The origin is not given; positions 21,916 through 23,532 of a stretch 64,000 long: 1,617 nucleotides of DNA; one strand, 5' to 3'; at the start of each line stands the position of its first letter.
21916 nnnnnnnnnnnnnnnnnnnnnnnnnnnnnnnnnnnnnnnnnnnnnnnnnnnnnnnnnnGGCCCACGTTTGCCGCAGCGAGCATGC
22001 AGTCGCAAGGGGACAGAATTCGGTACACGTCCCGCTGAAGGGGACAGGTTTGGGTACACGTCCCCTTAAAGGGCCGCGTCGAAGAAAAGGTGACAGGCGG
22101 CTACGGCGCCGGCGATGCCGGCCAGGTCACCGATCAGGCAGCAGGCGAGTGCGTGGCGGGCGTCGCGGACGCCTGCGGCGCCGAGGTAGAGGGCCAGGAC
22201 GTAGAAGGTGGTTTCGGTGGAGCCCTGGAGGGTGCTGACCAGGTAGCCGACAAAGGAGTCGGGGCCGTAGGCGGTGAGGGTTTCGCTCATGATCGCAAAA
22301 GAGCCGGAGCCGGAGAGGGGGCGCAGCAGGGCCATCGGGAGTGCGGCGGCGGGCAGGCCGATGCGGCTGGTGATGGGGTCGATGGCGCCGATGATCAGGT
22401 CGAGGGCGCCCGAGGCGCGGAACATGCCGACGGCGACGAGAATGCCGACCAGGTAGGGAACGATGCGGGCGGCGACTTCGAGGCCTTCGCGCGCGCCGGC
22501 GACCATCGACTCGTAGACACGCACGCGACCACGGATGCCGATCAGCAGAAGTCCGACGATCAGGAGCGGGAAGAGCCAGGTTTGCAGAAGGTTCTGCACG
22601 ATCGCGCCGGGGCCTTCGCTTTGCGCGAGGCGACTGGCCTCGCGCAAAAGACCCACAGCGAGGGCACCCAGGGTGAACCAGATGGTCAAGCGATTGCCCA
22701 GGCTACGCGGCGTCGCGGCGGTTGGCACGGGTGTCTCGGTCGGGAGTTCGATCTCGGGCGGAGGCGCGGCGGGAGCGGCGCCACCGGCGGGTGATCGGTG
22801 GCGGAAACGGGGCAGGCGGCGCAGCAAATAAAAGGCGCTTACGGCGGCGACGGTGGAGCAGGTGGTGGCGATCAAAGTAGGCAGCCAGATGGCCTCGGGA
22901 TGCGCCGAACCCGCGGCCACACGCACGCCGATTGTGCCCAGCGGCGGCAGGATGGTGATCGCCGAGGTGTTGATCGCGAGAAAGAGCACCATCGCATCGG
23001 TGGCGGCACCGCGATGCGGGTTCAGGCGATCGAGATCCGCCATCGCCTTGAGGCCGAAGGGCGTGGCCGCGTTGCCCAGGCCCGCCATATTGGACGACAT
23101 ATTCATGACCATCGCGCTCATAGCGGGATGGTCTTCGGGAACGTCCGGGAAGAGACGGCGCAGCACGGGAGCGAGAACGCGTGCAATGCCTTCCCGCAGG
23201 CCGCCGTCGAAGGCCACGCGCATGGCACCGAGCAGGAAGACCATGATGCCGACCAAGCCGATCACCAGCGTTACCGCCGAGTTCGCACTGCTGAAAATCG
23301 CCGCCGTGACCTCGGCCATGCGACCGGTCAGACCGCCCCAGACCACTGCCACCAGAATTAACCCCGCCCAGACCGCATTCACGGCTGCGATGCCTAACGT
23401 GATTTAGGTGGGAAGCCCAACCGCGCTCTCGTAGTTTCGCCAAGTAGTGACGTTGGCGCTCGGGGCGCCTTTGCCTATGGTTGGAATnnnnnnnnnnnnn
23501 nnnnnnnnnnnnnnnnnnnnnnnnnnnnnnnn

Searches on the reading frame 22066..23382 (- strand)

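Call 9: search_protein_families(library=pfam, proteins=[window:22066-23382:-])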
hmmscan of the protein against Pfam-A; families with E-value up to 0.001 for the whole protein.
window:22066-23382:- (438 aa): 1 family
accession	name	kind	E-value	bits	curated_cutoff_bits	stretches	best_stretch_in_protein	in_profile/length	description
PF07670.19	Gate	-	3.7e-19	69.6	29.6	2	41-148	2-97/104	Nucleoside recognition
